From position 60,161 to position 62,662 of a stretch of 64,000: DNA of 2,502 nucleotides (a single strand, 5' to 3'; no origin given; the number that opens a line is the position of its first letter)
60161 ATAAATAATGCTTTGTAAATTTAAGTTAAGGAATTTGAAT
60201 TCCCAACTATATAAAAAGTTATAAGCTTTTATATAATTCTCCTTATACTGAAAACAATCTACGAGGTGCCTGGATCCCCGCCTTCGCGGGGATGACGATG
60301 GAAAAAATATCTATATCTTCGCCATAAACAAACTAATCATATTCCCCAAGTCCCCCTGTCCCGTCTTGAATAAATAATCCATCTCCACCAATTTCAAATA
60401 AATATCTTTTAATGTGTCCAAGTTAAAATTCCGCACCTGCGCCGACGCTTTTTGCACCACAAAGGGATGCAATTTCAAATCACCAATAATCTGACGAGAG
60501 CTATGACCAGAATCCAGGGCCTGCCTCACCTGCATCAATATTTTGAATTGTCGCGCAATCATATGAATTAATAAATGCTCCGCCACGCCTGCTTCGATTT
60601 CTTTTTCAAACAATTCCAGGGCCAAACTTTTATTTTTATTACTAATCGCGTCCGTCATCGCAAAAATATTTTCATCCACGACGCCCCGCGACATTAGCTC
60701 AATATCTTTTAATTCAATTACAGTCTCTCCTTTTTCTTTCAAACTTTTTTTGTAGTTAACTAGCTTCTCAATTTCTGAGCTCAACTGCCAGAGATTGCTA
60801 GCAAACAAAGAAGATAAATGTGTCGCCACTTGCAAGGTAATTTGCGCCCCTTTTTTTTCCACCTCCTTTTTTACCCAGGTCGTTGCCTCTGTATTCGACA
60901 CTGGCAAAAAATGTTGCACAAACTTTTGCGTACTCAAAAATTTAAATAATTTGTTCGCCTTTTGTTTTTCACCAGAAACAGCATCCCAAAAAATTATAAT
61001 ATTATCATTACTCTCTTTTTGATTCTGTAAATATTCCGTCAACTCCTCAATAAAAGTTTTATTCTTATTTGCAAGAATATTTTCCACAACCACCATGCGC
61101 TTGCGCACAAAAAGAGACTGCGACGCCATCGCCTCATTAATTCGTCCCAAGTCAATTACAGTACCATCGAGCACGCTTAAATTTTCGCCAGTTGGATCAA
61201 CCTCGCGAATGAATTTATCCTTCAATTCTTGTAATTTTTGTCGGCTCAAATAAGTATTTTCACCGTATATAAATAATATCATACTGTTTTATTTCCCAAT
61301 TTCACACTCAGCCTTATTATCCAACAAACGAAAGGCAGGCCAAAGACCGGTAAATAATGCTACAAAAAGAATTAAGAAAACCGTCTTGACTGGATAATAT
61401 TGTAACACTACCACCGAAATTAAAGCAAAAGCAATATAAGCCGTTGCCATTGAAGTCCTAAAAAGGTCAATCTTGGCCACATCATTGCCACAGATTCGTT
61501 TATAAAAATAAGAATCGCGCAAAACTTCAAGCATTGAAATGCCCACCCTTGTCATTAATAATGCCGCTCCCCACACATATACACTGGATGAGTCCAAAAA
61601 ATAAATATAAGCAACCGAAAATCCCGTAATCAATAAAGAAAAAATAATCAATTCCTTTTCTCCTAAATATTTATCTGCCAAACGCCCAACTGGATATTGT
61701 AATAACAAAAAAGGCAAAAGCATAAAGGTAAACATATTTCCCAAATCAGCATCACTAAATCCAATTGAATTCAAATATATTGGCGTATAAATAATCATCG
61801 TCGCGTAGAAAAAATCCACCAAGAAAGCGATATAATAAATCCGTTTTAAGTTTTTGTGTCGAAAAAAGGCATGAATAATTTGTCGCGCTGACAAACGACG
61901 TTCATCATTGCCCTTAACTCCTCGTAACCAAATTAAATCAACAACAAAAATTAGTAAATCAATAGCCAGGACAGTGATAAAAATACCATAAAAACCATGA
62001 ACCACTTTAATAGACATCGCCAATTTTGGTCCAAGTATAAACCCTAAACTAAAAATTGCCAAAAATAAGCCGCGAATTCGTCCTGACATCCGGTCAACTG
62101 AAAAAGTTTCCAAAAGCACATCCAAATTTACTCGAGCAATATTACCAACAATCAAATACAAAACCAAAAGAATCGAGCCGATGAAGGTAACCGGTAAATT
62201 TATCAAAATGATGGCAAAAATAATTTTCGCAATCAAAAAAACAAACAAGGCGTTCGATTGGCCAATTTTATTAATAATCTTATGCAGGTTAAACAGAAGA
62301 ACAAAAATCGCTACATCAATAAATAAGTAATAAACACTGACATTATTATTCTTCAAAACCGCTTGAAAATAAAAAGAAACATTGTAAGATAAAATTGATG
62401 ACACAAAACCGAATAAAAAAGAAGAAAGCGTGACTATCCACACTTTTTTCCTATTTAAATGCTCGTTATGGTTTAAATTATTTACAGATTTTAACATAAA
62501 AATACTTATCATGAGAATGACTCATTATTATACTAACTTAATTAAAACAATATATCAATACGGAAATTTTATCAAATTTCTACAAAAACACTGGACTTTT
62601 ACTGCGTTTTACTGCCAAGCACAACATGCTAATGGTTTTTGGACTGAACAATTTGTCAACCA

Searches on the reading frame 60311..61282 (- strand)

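Call 24: search_protein_families(library=pfam, proteins=[window:60311-61282:-], max_evalue=0.001)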
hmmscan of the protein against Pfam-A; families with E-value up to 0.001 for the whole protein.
window:60311-61282:- (323 aa): 1 family
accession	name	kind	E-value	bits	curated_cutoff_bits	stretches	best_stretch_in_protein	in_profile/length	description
PF21694.2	DNA_pol3_delta_C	-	1.1e-29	103.3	27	1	204-322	2-120/121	DNA polymerase III delta subunit, C-terminal domain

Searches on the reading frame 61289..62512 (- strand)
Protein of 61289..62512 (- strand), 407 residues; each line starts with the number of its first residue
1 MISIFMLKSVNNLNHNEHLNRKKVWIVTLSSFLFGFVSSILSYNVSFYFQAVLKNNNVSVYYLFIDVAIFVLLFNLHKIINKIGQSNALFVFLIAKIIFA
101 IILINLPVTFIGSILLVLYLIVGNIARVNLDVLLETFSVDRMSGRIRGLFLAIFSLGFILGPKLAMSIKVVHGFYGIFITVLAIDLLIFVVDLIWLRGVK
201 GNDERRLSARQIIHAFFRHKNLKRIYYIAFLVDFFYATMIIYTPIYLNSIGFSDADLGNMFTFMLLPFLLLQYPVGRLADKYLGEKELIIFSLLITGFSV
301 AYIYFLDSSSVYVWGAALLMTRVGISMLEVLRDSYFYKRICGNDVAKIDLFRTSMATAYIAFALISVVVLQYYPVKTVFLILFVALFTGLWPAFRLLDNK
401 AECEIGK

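Call 24: search_protein_families(library=pfam, proteins=[window:61289-62512:-], max_evalue=0.001)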
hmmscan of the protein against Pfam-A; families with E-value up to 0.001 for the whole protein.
window:61289-62512:- (407 aa): 2 families
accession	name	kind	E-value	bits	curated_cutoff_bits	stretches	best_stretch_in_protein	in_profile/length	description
PF07690.21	MFS_1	-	3.8e-16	59.4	33.4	1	142-328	118-311/347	Major Facilitator Superfamily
PF13347.12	MFS_2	-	9.2e-05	21.6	27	1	175-334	169-337/427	MFS/sugar transport protein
